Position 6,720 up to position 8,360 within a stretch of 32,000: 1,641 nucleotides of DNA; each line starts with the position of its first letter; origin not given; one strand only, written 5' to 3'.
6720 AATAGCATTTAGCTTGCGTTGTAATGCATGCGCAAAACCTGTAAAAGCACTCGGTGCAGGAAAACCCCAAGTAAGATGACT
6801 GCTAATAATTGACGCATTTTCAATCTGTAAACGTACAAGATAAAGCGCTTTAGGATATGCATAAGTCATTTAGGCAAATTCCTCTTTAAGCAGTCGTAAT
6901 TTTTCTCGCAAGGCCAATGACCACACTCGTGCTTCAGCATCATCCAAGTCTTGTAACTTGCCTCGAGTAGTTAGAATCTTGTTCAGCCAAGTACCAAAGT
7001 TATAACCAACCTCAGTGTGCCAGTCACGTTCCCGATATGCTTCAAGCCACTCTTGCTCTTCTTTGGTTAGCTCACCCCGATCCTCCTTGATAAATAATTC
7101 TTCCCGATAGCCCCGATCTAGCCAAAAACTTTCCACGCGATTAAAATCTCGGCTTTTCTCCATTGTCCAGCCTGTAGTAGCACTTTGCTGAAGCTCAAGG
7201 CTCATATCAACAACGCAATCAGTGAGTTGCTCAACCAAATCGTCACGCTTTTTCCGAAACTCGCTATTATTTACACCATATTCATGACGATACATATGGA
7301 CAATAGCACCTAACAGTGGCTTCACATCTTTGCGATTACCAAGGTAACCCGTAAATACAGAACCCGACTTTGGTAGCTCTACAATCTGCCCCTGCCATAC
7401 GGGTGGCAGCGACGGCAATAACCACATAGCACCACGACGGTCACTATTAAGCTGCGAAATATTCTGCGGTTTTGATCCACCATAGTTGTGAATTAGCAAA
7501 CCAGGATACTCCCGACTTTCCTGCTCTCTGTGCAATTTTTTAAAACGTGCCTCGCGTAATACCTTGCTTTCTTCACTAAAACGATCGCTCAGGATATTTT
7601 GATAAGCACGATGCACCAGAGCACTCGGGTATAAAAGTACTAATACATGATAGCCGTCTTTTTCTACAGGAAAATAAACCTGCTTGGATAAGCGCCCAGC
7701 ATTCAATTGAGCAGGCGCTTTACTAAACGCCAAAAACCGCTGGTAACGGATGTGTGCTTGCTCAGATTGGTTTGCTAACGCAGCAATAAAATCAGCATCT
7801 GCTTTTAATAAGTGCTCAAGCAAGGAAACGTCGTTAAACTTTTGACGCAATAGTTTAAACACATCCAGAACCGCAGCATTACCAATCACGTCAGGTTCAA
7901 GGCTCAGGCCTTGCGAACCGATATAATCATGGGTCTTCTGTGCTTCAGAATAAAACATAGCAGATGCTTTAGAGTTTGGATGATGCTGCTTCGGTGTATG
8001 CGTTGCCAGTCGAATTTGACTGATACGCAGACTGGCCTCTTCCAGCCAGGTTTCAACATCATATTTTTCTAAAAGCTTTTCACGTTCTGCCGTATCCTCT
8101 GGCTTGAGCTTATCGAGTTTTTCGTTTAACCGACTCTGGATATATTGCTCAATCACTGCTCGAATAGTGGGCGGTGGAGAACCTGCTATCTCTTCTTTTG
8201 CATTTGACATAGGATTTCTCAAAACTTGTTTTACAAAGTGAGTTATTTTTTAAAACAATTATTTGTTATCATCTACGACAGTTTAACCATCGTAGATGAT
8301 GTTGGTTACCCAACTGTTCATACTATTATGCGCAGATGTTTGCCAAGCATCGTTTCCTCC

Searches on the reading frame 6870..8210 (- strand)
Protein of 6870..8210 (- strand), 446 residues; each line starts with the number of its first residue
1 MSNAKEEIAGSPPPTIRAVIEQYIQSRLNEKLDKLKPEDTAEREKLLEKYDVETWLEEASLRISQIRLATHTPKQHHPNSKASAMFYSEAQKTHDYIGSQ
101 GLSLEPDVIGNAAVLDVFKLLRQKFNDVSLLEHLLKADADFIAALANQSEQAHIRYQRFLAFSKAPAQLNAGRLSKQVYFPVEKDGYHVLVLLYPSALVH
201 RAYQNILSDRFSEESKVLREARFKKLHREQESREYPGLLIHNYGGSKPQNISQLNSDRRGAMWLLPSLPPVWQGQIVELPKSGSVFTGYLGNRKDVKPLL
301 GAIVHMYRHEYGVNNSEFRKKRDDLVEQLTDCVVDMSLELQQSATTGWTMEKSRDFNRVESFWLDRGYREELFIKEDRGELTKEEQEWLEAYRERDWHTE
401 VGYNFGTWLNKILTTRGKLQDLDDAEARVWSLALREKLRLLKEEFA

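Call 11: search_protein_families(library=ncbifam, proteins=[window:6870-8210:-])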
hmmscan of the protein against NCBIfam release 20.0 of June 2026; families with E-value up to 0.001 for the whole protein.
window:6870-8210:- (446 aa): 1 family
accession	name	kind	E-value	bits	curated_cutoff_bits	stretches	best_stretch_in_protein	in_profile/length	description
TIGR02564.1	cas_Csy1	equivalog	5.2e-84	282.4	169.4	1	49-439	2-383/385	type I-F CRISPR-associated protein Csy1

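Call 12: find_related_loci(query=window:6870-8210:-, collection=genome_contigs, flank=3000)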
Query window:6870-8210:- (446 aa) in genome_contigs; peptide patterns used: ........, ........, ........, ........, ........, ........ (x = any residue, [..] = any of these).
79 stretches matched a pattern; 45 encode a relative of the query (tblastn E <= 1e-3); 45 distinct loci.
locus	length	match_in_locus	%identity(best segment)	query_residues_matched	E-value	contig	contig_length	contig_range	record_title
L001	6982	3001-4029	34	20-370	3e-51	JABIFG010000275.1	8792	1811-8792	MAG: Candidatus Neomarinimicrobiota bacterium isolate SI053_bin15 k141_1258913, whole genome shotgun sequence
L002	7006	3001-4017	34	32-371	9e-49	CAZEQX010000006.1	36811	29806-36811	MAG TPA_asm: uncultured Thiothrix sp. isolate binchicken_co41_396 genome assembly, contig: NODE_395_length_36811_cov_8.2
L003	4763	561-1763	29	16-436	2e-43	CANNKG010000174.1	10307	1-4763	MAG: Methylococcaceae bacterium isolate ZH-Oct18-51 genome assembly, contig: ZH-Oct18-C6676, whole genome shotgun sequen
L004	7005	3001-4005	30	16-331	1e-40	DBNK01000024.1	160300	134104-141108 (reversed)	MAG TPA_asm: Thalassolituus sp. UBA674 UBA674_contig_4231, whole genome shotgun sequence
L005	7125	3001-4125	30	18-394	2e-40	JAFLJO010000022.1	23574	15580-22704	MAG: Desulfocapsa sp. isolate MC-01 c_000000225669, whole genome shotgun sequence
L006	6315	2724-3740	31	19-365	2e-39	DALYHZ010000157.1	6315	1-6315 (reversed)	MAG TPA_asm: Methylococcaceae bacterium isolate CTOTU46578 NODE_1061_length_6315_cov_4.806230, whole genome shotgun sequ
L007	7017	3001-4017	30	48-409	6e-39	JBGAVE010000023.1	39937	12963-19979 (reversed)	MAG: Nitrosomonas sp. isolate MAG_MBR_AS.79 MBRAS-79_NODE_23_length_39937_cov_7.455043, whole genome shotgun sequence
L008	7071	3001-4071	30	14-371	4e-38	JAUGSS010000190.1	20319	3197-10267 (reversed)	MAG: Methylococcaceae bacterium isolate ZUGMOB10 c_000000005010, whole genome shotgun sequence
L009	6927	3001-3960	33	48-370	4e-38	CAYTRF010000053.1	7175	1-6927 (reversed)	MAG TPA_asm: uncultured Cocleimonas sp. isolate binchicken_co24_153 genome assembly, contig: NODE_4754_length_7175_cov_6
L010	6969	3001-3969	33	50-371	1e-37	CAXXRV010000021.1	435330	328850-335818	MAG: uncultured Psychromonas sp. isolate c6a8fb97-b74b-4505-82ab-3621bdda57fb genome assembly, contig: contig_21, whole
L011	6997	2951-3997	31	19-371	4e-37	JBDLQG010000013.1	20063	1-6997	MAG: Pseudomonadota bacterium isolate hugercreek_2019_sw_WHONDRS-S19S_0044_F_bin.32 scaffold_280, whole genome shotgun s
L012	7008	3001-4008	31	34-366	4e-37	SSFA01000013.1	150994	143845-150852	MAG: Thiothrix sp. isolate Bin_56_1 c_000000118809, whole genome shotgun sequence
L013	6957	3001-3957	31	50-367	2e-36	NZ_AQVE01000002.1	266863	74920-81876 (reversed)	Thiolinea disciformis DSM 14473 A3IEDRAFT_scaffold_1.2_C, whole genome shotgun sequence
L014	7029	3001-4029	27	23-371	1e-36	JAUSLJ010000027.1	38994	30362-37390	MAG: Agitococcus sp. isolate E19_concoct.bin.145 E19_k141_734743, whole genome shotgun sequence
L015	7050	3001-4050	29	21-371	9e-34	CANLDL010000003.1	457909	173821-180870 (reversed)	uncultured Pseudomonadales bacterium isolate 207.fasta genome assembly, contig: NODE_3, whole genome shotgun sequence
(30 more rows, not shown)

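Call 14: find_homologous_proteins(query=window:6870-8210:-, max_evalue=1e-30)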
Query window:6870-8210:- (446 aa): 616 proteins with E <= 1e-30 among 8000 candidates; the best 120 are listed.
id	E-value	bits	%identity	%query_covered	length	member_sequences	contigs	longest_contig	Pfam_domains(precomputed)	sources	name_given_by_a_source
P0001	3.0e-278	941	94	100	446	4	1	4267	PF09611.16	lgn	-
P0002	8.3e-262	887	87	100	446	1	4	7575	PF09611.16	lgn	-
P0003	1.5e-248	843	82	100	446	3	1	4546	PF09611.16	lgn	-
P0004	3.9e-236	802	80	99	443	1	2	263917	PF09611.16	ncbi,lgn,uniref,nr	ncbi:type I-F CRISPR-associated protein Csy1 [Acinetobacter qingfengensis]|uniref:Type I-F CRISPR-as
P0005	4.5e-233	792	79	98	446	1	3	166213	PF09611.16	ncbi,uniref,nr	ncbi:type I-F CRISPR-associated protein Csy1 [Acinetobacter sp. S40]|uniref:type I-F CRISPR-associat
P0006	4.4e-232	789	79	99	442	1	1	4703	PF09611.16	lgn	-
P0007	1.4e-230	784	77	100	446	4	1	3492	PF09611.16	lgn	-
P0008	7.4e-230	781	78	99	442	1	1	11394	PF09611.16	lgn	-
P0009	2.8e-227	773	77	99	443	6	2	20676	PF09611.16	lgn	-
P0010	3.7e-227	772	77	99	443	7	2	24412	PF09611.16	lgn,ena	-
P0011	1.3e-226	771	76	99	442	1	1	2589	PF09611.16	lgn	-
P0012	1.8e-226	770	76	100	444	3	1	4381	PF09611.16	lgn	-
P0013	1.3e-225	767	76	99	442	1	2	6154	PF09611.16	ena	-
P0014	3.9e-225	766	77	99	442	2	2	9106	PF09611.16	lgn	-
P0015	1.9e-224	763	76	99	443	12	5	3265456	PF09611.16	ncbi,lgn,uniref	ncbi:type I-F CRISPR-associated protein Csy1 [Acinetobacter sp. HZNU-JH01]|uniref:type I-F CRISPR-as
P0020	4.6e-212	723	73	100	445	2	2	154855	PF09611.16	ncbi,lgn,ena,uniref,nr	ncbi:MAG TPA: type I-F CRISPR-associated protein Csy1 [Acinetobacter lwoffii]|uniref:Type I-F CRISPR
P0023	2.1e-209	714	72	100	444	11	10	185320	PF09611.16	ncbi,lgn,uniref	ncbi:type I-F CRISPR-associated protein Csy1 [Acinetobacter sp.]|uniref:type I-F CRISPR-associated p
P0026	6.3e-208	709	72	100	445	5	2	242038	PF09611.16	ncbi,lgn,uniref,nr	ncbi:type I-F CRISPR-associated protein Csy1 [Acinetobacter wuhouensis]|uniref:Type I-F CRISPR-assoc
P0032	5.8e-204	696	69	100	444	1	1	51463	PF09611.16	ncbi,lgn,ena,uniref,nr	ncbi:type I-F CRISPR-associated protein Csy1 [Acinetobacter junii]|uniref:type I-F CRISPR-associated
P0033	1.5e-203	695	69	100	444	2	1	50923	PF09611.16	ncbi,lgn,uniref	ncbi:type I-F CRISPR-associated protein Csy1 [Acinetobacter pragensis]|uniref:type I-F CRISPR-associ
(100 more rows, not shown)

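Call 15: find_encoding_contigs(protein=P0001, flank=2000, max_places=1)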
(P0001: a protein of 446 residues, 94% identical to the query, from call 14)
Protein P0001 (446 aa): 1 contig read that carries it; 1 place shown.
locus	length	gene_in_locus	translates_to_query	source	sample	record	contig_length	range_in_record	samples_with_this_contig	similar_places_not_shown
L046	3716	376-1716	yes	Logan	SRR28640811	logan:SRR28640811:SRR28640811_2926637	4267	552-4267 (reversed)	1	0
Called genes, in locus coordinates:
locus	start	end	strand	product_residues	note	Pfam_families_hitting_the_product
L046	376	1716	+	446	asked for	PF09611:Cas_Csy1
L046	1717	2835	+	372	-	PF09614:Cas_Csy2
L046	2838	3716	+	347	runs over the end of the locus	PF09615:Cas_Csy3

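Call 16: find_encoding_contigs(protein=P0002, flank=2000, max_places=1)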
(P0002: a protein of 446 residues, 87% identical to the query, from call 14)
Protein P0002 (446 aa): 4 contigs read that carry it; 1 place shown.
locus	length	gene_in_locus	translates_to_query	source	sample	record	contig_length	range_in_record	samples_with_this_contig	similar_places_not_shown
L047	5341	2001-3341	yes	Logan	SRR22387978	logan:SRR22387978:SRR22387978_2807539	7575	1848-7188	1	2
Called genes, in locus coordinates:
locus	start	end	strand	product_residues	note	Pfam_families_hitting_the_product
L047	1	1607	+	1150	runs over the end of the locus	?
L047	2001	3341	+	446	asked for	PF09611:Cas_Csy1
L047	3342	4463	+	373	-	PF09614:Cas_Csy2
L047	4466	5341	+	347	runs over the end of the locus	PF09615:Cas_Csy3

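Call 17: find_encoding_contigs(protein=P0004, flank=2000, max_places=1)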
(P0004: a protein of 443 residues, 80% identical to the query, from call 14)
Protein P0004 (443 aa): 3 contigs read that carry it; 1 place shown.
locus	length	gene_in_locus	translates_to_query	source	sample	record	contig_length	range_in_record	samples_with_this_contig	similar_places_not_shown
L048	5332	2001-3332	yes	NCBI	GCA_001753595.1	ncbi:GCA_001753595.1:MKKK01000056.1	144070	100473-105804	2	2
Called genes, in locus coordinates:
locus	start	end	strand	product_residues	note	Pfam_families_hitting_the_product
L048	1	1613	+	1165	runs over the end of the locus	PF21384:Cas3_I-F_Cas2, PF22590:Cas3-like_C_2, PF21802:Cas3-like_C (weak)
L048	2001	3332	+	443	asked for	PF09611:Cas_Csy1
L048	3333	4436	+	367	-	PF09614:Cas_Csy2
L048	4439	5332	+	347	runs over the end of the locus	PF09615:Cas_Csy3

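Call 18: find_encoding_contigs(protein=P0026, flank=2000, max_places=1)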
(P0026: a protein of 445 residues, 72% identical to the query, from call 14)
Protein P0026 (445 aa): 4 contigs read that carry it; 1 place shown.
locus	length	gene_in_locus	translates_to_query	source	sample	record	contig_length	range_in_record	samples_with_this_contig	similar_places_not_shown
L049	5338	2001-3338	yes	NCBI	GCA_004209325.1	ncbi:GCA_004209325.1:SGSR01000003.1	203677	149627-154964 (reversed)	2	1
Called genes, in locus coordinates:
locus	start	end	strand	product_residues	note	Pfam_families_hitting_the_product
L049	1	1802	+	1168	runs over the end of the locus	PF21384:Cas3_I-F_Cas2, PF22590:Cas3-like_C_2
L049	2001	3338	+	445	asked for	PF09611:Cas_Csy1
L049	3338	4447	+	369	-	PF09614:Cas_Csy2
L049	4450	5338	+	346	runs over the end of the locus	PF09615:Cas_Csy3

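Call 19: find_encoding_contigs(protein=P0003, flank=2000, max_places=1)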
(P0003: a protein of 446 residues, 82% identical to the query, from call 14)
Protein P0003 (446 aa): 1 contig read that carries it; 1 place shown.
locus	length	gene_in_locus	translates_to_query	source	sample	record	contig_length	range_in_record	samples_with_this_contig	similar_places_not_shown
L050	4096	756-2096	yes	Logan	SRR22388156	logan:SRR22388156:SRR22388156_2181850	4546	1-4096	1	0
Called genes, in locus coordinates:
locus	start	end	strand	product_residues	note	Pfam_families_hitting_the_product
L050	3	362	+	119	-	?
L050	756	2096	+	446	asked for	PF09611:Cas_Csy1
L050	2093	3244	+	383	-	PF09614:Cas_Csy2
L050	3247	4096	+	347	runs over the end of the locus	PF09615:Cas_Csy3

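Call 20: find_encoding_contigs(protein=P0005, flank=2000, max_places=1)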
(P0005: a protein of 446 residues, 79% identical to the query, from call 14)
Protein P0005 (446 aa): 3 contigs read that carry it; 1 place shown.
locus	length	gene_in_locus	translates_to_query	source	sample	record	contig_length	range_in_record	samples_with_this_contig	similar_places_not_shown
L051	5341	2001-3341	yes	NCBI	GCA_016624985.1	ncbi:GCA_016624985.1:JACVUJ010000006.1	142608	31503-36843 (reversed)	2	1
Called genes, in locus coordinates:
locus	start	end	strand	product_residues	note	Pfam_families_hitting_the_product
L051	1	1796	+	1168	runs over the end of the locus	PF21384:Cas3_I-F_Cas2, PF22590:Cas3-like_C_2, PF21802:Cas3-like_C (weak)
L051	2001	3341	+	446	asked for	PF09611:Cas_Csy1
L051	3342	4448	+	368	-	PF09614:Cas_Csy2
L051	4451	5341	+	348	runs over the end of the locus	PF09615:Cas_Csy3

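Call 21: find_encoding_contigs(protein=P0015, flank=2000, max_places=1)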
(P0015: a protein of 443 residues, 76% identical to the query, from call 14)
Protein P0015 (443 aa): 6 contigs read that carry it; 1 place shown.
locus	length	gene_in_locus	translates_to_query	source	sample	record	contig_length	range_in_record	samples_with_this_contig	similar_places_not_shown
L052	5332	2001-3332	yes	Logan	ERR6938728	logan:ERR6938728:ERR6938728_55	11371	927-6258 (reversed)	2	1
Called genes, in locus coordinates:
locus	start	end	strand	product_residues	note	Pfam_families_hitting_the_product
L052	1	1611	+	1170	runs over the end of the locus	PF21384:Cas3_I-F_Cas2, PF22590:Cas3-like_C_2, PF21802:Cas3-like_C (weak)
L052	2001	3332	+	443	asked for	PF09611:Cas_Csy1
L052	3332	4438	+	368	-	PF09614:Cas_Csy2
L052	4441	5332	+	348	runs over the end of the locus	PF09615:Cas_Csy3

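Call 22: find_encoding_contigs(protein=P0020, flank=2000, max_places=1)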
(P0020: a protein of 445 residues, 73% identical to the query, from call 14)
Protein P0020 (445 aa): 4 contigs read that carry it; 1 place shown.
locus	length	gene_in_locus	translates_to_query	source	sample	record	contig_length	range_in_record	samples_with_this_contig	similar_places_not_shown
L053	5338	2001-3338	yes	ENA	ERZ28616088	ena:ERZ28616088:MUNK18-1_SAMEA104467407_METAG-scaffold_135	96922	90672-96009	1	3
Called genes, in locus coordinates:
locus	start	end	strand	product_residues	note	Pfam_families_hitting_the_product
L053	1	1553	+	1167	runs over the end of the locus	PF21384:Cas3_I-F_Cas2, PF22590:Cas3-like_C_2, PF21802:Cas3-like_C (weak)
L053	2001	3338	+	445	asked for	PF09611:Cas_Csy1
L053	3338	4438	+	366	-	PF09614:Cas_Csy2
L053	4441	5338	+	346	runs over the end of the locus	PF09615:Cas_Csy3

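Call 23: find_encoding_contigs(protein=P0023, flank=2000, max_places=1)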
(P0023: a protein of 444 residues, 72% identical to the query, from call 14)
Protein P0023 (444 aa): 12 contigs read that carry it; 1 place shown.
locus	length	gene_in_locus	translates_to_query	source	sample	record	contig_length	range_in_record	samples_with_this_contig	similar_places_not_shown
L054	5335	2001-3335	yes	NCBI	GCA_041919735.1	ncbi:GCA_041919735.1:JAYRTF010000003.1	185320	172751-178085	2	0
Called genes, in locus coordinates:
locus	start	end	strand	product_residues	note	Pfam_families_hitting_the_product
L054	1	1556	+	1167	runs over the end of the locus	PF21384:Cas3_I-F_Cas2, PF22590:Cas3-like_C_2, PF21802:Cas3-like_C (weak)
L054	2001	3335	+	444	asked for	PF09611:Cas_Csy1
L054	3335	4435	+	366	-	PF09614:Cas_Csy2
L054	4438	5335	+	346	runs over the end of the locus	PF09615:Cas_Csy3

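Call 24: find_encoding_contigs(protein=P0032, flank=2000, max_places=1)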
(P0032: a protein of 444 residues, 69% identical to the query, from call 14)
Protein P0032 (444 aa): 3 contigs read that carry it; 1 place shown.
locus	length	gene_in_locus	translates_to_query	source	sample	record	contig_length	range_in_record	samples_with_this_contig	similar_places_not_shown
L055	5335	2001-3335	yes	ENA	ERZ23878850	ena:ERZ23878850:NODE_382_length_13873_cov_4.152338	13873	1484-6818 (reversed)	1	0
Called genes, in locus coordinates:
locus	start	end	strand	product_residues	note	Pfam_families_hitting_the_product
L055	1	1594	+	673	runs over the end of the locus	PF22590:Cas3-like_C_2, PF21802:Cas3-like_C (weak)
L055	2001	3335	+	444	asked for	PF09611:Cas_Csy1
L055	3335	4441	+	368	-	PF09614:Cas_Csy2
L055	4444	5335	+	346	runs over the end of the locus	PF09615:Cas_Csy3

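Call 25: find_encoding_contigs(protein=P0033, flank=2000, max_places=1)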
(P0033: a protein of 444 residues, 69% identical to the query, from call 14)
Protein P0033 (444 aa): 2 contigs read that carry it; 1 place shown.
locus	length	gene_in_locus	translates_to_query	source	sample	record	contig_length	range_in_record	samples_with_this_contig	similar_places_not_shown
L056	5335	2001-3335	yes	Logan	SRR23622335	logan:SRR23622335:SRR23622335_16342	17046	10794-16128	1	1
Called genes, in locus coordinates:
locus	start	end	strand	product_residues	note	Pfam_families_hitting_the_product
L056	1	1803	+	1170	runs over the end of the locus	PF21384:Cas3_I-F_Cas2, PF22590:Cas3-like_C_2, PF21802:Cas3-like_C (weak)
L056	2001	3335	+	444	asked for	PF09611:Cas_Csy1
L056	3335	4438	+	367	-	PF09614:Cas_Csy2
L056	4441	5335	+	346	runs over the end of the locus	PF09615:Cas_Csy3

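Call 34: find_encoding_contigs(protein=P0007, flank=2000, max_places=3)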
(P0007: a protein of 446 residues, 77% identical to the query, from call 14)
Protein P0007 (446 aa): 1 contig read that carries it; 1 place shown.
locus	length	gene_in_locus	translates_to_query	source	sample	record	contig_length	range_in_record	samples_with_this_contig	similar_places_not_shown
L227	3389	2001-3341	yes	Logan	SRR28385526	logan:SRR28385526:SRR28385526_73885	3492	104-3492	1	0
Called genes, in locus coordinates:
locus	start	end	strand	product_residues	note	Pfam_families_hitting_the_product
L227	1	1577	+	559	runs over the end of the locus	?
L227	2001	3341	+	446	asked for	PF09611:Cas_Csy1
